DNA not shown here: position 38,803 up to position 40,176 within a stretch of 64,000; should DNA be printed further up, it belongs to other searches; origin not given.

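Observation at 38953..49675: Both FecR-domain paralogs have exactly one cysteine, three residues from the C-terminus, after an acidic low-complexity linker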

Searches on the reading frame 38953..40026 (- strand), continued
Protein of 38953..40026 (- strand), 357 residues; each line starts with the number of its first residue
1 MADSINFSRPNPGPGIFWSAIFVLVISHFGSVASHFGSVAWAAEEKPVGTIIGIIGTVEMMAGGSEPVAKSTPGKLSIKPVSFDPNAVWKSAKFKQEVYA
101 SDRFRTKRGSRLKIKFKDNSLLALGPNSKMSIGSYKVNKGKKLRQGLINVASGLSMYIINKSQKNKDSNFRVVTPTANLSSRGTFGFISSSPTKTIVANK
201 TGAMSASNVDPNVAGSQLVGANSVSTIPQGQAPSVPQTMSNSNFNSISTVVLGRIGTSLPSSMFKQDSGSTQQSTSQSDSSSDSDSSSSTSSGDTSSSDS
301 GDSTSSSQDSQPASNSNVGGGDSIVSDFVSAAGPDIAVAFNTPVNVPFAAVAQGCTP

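Call 48: fold_search(model_id=the predicted structure, library=pdb)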
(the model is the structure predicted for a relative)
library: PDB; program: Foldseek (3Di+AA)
matches with E <= 10: 327; with E <= 0.001: 4
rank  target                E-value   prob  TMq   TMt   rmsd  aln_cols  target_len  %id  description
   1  6ovk_R                1.7e-07  1.00  0.31  0.50   3.6       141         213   13  Crystal Structure of the Pseudomonas capeferrum Anti-sigma Regulator PupR C-terminal Cell-surface Signaling Domain in  (released 2020-03-04)
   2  4m0h_A                1.9e-07  1.00  0.33  0.53   3.1       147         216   10  Crystal structure of a putative anti-sigma factor (BDI_1681) from Parabacteroides distasonis ATCC 8503 at 2.50 A resol (released 2013-10-16)
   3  4m0n                  2.5e-07  1.00  0.32  0.51   3.8       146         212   12  Crystal structure of a putative anti-sigma factor (BDI_1681) from Parabacteroides distasonis ATCC 8503 at 1.65 A resolut (released 2013-10-16)
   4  4m0h_B                4.1e-07  1.00  0.32  0.51   3.7       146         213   12  Crystal structure of a putative anti-sigma factor (BDI_1681) from Parabacteroides distasonis ATCC 8503 at 2.50 A resol (released 2013-10-16)
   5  5ix9_MODEL_1_A        6.6e-02  1.00  0.17  0.77   1.4        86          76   14  Cell surface anchoring domain (released 2017-06-28)
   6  9p1u_B                8.2e-02  0.11  0.13  0.14  12.8       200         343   10  beta-barrel assembly machine from Escherichia coli in an late state of LptD assembly (released 2026-03-11)
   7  9lx4_A                1.7e-01  0.08  0.11  0.18  10.9       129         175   17  Crystal structure of the de novo designed protein ZZ4 (released 2025-06-04)
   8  7q40_C                2.4e-01  0.06  0.11  0.11  15.5       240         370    9  Crystal structure of RCC1-Like domain 2 of ubiquitin ligase HERC2 (released 2022-11-16)
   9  4x33_B                2.5e-01  0.06  0.12  0.13  13.2       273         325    8  Structure of the Elongator cofactor complex Kti11/Kti13 at 1.45A (released 2015-01-21)
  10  7q41_C                2.6e-01  0.04  0.11  0.11  16.5       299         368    9  Crystal structure of RCC1-Like domain 2 of ubiquitin ligase HERC2 in complex with DXDKDED motif of ubiquitin-protein l (released 2022-11-16)
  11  4dnv_A                4.3e-01  0.04  0.10  0.09  13.7       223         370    5  Crystal structure of the W285F mutant of UVB-resistance protein UVR8 (released 2012-03-07)
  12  3rq7_A                4.6e-01  0.06  0.11  0.16  11.6       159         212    9  Polo-like kinase 1 Polo box domain in complex with a C6H5(CH2)8-derivatized peptide inhibitor (released 2011-07-20)
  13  6lqs_A4               4.6e-01  0.05  0.11  0.07  14.6       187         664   11  Cryo-EM structure of 90S small subunit preribosomes in transition states (State D) (released 2020-09-16)
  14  9w2m_J                5.1e-01  0.05  0.12  0.10  16.3       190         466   11  Cryo-EM structure of the Cytoplasmic lattice(CPL) from mouse oocyte (released 2026-02-25)
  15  4lkm_C                6.4e-01  0.05  0.11  0.16  10.3       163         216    8  Crystal structure of Plk1 Polo-box domain in complex with PL-74 (released 2013-12-11)
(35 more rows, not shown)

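Call 62: find_encoding_contigs(protein=P0236, flank=7000, max_places=2)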
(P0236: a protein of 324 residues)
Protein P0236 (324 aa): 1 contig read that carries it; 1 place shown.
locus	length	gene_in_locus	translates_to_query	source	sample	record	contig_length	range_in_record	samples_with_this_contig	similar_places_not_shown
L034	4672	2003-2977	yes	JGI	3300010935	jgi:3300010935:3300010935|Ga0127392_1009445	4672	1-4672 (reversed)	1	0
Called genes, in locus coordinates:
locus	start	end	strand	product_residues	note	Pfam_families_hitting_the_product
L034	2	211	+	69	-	?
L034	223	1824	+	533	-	PF25063:ARM_TT21_C (weak), PF07719:TPR_2 (faint), PF13428:TPR_14 (faint), PF21033:RMD1-3 (faint), PF00515:TPR_1 (faint), PF12895:ANAPC3 (faint), PF13432:TPR_16, PF13424:TPR_12 (weak), +5 more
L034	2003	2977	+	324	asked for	PF04773:FecR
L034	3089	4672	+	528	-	?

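Call 63: find_encoding_contigs(protein=P0253, flank=7000, max_places=2)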
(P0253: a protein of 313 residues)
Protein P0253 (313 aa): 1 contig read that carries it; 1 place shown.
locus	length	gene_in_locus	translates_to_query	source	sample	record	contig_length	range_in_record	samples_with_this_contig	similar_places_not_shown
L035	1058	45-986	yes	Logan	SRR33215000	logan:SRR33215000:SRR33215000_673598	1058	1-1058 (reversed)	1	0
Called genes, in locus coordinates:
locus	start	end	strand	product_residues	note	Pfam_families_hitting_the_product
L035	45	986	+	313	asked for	PF04773:FecR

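Call 81: find_encoding_contigs(protein=P0001, flank=1000, max_places=2)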
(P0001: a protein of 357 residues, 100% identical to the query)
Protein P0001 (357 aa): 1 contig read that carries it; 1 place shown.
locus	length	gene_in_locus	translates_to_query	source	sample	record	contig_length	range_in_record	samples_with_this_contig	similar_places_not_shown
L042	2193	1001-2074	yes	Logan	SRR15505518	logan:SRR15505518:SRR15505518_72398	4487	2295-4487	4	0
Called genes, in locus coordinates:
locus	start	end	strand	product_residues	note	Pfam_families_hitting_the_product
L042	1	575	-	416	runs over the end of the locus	PF00109:ketoacyl-synt, PF02801:Ketoacyl-synt_C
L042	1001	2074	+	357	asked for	PF04773:FecR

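Call 84: find_related_loci(query=P0163, collection=metagenome_contigs, flank=6000)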
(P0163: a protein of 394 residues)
Query P0163 (394 aa) in metagenome_contigs; peptide patterns used: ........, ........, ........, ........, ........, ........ (x = any residue, [..] = any of these).
524 stretches matched a pattern; 2 encode a relative of the query (tblastn E <= 1e-3); 2 distinct loci.
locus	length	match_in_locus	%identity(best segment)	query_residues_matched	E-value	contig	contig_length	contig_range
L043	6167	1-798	100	129-394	4e-179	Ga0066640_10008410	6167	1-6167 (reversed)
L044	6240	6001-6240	100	1-80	9e-48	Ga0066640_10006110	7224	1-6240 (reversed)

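Call 88: search_protein_families(library=pfam, proteins=[L043:887-2542:-, L043:2513-4345:+, L043:755-2266:+, L043:4379-5170:-, L043:5189-5944:+], max_evalue=0.0001)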
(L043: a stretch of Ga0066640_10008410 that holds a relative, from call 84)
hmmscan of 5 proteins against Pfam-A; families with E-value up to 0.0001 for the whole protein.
L043:887-2542:- (551 aa): 2 families
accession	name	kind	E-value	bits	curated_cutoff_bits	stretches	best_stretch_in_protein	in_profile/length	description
PF00208.27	ELFV_dehydrog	-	6.6e-89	298.2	23.4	1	304-549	1-241/241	Glutamate/Leucine/Phenylalanine/Valine dehydrogenase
PF02812.23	ELFV_dehydrog_N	-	5.4e-52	175.3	25.3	1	159-286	1-128/129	Glu/Leu/Phe/Val dehydrogenase, dimerisation domain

L043:2513-4345:+ (610 aa): 3 families
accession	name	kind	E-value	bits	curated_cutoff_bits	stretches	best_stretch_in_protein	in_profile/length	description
PF00072.30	Response_reg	-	2.7e-46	156.8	30.2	2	364-469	1-107/111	Response regulator receiver domain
PF02518.31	HATPase_c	-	7.5e-27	94.4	26.4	1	227-339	2-109/111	Histidine kinase-, DNA gyrase B-, and HSP90-like ATPase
PF00512.31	HisKA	-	6e-22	77.9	26.9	1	111-180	1-66/66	His Kinase A (phospho-acceptor) domain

L043:755-2266:+ (503 aa): 0 families

L043:4379-5170:- (263 aa): 5 families
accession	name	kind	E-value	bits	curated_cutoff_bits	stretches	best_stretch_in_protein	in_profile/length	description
PF13516.12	LRR_6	-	2.4e-21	74.5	23.4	1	144-166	2-24/24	Leucine Rich repeat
PF12799.13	LRR_4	-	1e-10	41.9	27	1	173-211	2-36/44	Leucine Rich repeats (2 copies)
PF00560.39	LRR_1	-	6.8e-09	34.6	20.6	0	200-215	1-19/23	Leucine Rich Repeat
PF13855.12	LRR_8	-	1.3e-05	25.2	27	0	173-211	2-37/61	Leucine rich repeat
PF24758.1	LRR_At5g56370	-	1.6e-05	25.1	27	0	140-250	6-113/227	FBD-associated F-box protein At5g56370, LRR repeats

L043:5189-5944:+ (251 aa): 0 families
